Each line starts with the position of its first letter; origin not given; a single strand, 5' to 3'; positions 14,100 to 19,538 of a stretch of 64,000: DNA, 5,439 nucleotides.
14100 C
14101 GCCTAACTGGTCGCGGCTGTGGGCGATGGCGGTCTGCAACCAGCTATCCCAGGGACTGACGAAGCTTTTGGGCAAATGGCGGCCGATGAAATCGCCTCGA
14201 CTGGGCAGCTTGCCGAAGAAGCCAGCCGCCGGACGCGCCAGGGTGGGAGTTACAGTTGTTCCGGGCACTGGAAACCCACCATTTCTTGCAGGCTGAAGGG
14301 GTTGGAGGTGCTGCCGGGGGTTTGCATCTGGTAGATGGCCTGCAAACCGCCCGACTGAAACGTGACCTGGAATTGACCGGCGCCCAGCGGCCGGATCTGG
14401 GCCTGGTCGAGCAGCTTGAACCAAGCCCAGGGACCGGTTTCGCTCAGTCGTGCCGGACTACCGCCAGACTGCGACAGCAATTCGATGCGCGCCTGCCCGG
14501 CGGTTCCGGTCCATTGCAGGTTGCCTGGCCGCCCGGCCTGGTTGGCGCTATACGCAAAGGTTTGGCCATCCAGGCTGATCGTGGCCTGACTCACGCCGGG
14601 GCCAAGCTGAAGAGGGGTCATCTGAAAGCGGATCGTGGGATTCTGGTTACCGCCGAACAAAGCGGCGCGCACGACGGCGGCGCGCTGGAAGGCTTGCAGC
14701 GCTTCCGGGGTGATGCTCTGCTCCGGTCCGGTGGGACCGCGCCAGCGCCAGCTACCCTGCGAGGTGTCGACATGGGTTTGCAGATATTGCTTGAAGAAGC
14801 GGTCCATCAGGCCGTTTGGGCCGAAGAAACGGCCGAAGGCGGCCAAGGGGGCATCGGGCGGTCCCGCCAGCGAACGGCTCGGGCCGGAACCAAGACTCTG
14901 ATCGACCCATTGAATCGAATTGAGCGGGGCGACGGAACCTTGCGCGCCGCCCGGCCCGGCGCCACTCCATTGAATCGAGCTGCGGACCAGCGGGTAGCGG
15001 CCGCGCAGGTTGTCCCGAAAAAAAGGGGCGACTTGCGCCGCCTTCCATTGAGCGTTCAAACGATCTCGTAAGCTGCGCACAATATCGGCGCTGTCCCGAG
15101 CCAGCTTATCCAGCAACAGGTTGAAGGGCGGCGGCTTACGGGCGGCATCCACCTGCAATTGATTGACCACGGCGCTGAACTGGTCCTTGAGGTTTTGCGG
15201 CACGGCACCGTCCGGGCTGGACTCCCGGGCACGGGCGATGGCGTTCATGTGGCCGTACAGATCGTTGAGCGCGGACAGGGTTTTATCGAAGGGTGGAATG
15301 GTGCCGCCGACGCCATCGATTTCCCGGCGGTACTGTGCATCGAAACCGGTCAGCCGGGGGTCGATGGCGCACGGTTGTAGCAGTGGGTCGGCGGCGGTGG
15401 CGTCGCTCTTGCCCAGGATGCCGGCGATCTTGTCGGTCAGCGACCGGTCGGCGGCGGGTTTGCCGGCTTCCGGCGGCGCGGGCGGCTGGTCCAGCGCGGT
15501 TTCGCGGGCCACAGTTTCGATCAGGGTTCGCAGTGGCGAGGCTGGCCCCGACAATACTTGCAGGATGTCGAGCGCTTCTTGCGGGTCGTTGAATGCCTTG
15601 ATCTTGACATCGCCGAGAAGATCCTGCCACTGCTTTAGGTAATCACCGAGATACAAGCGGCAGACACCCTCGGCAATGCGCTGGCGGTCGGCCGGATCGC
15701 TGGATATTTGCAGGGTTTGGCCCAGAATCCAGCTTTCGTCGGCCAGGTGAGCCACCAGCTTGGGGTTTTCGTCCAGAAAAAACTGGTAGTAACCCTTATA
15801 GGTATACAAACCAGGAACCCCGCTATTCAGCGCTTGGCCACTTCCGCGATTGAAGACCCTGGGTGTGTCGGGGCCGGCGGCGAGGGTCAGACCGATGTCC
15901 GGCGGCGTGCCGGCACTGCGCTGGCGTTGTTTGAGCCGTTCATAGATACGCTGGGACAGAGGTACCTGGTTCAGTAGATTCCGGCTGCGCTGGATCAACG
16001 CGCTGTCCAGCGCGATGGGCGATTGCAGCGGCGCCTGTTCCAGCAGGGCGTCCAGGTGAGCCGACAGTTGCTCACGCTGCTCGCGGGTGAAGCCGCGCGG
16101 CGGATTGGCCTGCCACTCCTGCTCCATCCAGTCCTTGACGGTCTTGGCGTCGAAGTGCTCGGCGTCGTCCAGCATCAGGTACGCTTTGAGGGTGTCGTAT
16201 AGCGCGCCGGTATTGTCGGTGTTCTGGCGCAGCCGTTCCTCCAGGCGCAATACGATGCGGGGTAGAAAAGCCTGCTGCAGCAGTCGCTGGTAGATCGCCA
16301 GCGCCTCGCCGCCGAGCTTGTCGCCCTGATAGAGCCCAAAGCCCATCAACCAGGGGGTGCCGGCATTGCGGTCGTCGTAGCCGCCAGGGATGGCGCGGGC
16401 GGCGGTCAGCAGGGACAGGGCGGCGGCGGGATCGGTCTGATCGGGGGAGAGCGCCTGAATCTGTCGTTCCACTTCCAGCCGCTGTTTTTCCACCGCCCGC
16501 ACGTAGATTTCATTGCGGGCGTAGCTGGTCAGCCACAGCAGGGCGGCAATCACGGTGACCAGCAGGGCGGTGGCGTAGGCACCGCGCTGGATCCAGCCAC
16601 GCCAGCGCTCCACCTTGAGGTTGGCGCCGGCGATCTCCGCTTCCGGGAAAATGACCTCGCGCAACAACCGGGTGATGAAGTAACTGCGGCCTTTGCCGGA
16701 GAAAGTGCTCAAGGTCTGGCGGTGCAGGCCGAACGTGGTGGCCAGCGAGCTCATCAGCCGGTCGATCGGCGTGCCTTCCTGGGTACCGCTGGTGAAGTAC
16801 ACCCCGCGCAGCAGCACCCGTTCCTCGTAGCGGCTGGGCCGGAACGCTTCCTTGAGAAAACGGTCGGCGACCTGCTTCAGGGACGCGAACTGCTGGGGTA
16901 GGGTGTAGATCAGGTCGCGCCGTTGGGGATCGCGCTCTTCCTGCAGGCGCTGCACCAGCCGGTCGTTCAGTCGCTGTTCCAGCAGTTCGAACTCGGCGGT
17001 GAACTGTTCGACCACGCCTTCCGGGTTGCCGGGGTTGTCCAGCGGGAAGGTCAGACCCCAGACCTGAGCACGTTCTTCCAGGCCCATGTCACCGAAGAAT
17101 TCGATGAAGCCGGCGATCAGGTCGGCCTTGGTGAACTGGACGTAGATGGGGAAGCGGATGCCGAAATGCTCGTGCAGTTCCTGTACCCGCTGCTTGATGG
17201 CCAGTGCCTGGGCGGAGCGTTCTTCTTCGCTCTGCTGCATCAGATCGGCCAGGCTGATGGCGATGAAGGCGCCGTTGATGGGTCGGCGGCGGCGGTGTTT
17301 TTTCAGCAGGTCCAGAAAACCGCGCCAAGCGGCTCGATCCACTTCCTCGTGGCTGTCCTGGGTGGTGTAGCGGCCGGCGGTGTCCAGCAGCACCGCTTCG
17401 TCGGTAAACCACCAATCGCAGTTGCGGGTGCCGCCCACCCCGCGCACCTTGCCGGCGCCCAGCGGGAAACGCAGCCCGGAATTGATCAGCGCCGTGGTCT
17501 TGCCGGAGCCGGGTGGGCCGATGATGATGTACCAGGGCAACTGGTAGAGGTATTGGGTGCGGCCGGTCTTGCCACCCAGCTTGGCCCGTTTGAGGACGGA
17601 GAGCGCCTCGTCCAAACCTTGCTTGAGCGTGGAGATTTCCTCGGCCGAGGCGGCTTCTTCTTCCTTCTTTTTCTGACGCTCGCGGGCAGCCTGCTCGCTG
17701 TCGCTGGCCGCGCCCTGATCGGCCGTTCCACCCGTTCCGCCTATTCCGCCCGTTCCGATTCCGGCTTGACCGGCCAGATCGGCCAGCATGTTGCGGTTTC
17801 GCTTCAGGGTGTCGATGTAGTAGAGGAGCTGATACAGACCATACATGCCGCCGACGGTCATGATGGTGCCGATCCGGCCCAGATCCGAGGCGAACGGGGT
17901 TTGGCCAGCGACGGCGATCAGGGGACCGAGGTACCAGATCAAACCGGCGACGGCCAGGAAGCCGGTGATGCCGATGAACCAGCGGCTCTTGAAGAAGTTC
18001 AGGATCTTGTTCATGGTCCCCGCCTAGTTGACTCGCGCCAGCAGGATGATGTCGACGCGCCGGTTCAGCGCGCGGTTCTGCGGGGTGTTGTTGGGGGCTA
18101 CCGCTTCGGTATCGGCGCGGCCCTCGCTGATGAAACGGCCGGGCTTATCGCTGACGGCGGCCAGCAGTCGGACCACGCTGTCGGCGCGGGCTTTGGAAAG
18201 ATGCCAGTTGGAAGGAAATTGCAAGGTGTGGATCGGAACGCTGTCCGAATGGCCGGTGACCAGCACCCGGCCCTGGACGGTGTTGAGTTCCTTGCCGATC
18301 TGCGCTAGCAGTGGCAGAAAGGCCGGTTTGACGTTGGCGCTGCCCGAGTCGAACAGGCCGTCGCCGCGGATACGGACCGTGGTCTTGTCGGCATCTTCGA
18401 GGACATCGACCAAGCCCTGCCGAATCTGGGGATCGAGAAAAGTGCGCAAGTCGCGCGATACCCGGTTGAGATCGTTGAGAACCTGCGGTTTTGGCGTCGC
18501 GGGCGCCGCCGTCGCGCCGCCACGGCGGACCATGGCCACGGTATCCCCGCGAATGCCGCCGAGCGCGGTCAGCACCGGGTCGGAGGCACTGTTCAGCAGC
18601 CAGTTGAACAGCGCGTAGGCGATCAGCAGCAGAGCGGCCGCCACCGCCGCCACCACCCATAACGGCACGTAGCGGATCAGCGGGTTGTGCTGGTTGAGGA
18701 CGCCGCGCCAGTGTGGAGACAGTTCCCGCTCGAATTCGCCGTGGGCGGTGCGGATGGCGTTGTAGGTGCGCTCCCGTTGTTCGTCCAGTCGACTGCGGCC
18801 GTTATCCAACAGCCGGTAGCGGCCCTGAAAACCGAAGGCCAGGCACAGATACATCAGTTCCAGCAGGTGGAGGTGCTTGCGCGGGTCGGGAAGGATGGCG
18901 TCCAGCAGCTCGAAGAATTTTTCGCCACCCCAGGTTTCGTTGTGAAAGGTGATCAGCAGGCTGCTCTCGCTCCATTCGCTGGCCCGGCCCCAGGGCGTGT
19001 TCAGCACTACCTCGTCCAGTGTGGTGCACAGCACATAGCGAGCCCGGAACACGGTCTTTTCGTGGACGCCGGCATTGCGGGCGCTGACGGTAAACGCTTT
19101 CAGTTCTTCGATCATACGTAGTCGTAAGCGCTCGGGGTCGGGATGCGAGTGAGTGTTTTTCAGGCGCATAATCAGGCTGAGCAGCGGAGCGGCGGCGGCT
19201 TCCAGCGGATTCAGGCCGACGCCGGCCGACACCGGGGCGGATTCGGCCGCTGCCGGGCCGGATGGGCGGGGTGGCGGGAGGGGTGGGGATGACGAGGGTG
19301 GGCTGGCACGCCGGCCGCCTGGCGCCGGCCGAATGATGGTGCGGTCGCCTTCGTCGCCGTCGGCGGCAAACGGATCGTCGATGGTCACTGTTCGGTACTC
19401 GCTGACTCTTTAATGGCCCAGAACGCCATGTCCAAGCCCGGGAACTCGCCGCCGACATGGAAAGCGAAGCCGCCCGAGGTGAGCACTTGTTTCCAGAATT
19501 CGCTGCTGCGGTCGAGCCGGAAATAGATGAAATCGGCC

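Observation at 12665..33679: H1-T6SS-like cluster with only 11 of 13 core genes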

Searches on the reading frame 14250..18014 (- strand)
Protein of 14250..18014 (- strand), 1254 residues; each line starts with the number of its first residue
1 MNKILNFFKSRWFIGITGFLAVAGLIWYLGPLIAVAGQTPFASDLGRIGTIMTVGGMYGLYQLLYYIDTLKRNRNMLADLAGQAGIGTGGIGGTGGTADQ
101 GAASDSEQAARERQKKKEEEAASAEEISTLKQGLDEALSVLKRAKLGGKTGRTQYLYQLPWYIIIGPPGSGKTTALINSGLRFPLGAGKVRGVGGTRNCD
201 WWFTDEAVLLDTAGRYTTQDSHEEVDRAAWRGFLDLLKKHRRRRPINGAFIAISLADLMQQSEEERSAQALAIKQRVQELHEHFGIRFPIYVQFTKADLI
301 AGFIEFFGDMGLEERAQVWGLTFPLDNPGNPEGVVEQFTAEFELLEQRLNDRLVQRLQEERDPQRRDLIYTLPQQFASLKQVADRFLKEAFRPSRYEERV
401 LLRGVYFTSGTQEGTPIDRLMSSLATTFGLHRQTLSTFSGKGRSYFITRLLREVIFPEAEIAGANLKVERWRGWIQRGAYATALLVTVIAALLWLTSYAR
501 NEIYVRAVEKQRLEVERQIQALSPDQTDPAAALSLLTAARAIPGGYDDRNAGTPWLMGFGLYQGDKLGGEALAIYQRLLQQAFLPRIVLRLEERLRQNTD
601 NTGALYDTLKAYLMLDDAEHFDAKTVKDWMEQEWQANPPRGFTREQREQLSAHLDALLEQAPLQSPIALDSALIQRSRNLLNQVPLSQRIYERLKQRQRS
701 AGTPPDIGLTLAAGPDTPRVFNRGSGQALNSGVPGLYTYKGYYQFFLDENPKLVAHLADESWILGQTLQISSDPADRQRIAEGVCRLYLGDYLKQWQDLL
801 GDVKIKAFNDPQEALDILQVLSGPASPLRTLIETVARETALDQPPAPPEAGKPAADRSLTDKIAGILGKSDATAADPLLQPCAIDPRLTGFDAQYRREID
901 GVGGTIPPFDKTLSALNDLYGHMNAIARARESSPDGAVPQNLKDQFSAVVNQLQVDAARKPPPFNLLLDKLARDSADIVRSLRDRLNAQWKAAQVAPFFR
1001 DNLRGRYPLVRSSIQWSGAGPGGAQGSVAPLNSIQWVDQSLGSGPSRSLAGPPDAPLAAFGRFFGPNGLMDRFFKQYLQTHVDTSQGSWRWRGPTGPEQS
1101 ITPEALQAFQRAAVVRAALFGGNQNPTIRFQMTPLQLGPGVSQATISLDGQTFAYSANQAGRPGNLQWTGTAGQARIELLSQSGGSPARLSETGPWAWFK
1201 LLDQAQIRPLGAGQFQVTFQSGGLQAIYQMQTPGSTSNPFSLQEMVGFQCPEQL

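Call 4: search_protein_families(library=ncbifam, proteins=[window:14250-18014:-])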
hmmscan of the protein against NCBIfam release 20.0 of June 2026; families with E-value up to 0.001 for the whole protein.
window:14250-18014:- (1254 aa): 2 families
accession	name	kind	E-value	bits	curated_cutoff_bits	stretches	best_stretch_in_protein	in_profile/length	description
TIGR03348.1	VI_IcmF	equivalog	0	1155.1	388.15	3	103-1013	59-965/1168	type VI secretion system membrane subunit TssM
NF038226.1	IcmF_IVB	equivalog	1.3e-66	225.2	1000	2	161-842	28-637/973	type IVB secretion system protein IcmF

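Call 6: search_protein_families(library=pfam, proteins=[window:14250-18014:-], max_evalue=0.01)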
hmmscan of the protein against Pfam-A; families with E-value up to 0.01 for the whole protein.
window:14250-18014:- (1254 aa): 3 families
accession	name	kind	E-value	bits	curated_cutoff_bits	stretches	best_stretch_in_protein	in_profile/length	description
PF14331.11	IcmF-related_N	-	8.1e-99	330.6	25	1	224-482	2-258/259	IcmF-related N-terminal domain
PF06761.17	IcmF-related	-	5.4e-97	325.4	27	1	533-839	1-307/308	Intracellular multiplication and human macrophage-killing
PF06744.18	IcmF_C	-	9e-25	87.3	26.7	1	1130-1232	1-104/106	Type VI secretion protein IcmF C2-like domain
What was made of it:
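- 14250..18014 (-): tssM (IcmF), 1254 aa. Has a Walker A motif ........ at aa 166 and two lineage-specific insertions (aa ~86-119 and ~1014-1051). Pfam IcmF-related_N, IcmF-related and IcmF_C (calls 4, 6).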

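Call 28: search_solved_structures(query=window:14250-18014:-, max_evalue=0.00001)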
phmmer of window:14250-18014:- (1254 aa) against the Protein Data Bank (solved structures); distinct sequences matched with E-value up to 0.00001: 0.
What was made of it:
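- Tried and rejected: TssM against solved structures gave no hit at E<1e-5 (call 28), so no structure-based view of the TssJ-binding site was possible.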

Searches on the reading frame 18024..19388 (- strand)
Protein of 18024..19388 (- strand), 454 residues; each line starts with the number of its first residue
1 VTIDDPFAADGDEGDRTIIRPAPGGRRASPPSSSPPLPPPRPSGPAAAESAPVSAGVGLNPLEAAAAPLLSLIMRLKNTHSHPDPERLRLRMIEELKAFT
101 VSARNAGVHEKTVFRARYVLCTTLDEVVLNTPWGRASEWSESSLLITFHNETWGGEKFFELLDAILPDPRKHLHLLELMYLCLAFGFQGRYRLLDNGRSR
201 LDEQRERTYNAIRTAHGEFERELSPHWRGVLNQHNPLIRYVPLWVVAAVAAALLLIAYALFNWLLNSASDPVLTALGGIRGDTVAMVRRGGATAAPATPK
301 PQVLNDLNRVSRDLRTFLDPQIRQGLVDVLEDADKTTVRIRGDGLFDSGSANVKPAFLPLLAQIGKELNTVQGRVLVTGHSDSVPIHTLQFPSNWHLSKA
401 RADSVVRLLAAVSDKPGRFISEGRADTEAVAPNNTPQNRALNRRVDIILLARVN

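Call 4: search_protein_families(library=ncbifam, proteins=[window:18024-19388:-])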
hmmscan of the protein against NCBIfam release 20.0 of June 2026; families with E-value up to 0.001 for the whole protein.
window:18024-19388:- (454 aa): 33 families (the best 25 are shown)
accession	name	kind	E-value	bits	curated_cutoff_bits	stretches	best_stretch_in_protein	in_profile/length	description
NF005444.0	PRK07033.1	equivalog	2e-150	501.6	520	1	43-451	29-423/438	DotU family type VI secretion system protein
NF005999.0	PRK08126.1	subfamily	5.9e-91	305.4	571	1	59-448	61-429/432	hypothetical protein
TIGR03349.1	IV_VI_DotU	subfamily_domain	1.5e-72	243.8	89.95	1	60-269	1-210/211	DotU/TssL family secretion system protein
NF038228.1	IcmH_DotU_IVB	equivalog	8.7e-56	189.1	50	1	54-274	33-251/258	type IVB secretion system protein IcmH/DotU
TIGR03350.1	type_VI_ompA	equivalog_domain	4.7e-45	152.9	139.8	1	314-448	2-136/137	type VI secretion system protein TssL, long form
NF006508.0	PRK08944.1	subfamily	5.3e-39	134.3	259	1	298-449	135-287/304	MotB family protein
NF006541.1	PRK09038.1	equivalog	2.4e-34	119.1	283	1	302-452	101-251/253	flagellar motor protein MotD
NF005382.1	PRK06925.1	equivalog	3.5e-28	99.4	264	1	343-449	116-223/225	flagellar motor protein MotS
NF011283.0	PRK14693.1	equivalog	8.8e-28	97.1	686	1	95-414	150-444/552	hypothetical protein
NF005445.0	PRK07034.1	equivalog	4.1e-25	88.4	703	1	60-448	142-506/536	hypothetical protein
NF005236.0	PRK06742.1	equivalog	4.1e-22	78.8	312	1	327-448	100-222/225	flagellar motor protein MotS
NF005831.1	PRK07734.1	equivalog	1.7e-21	77.1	301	1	304-450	101-249/250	flagellar motor protein MotB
NF053611.1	YiaD_Gzip_OmpA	equivalog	6.7e-20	71.7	175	1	319-449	79-206/206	YiaD family glycine zipper/OmpA-like lipoprotein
NF005195.1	PRK06667.1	equivalog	7.3e-19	68.5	300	1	305-450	85-236/241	flagellar motor protein MotB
NF038239.1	T6SS_TssL_short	exception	2.3e-15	56.7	180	1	73-266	13-202/207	type VI secretion system protein TssL, short form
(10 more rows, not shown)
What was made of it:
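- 18024..19388 (-): tssL, long form with a C-terminal OmpA-like peptidoglycan-binding domain. TIGR03349 DotU/TssL at aa 60-269 and TIGR03350 type_VI_ompA at aa 314-448 (call 4)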
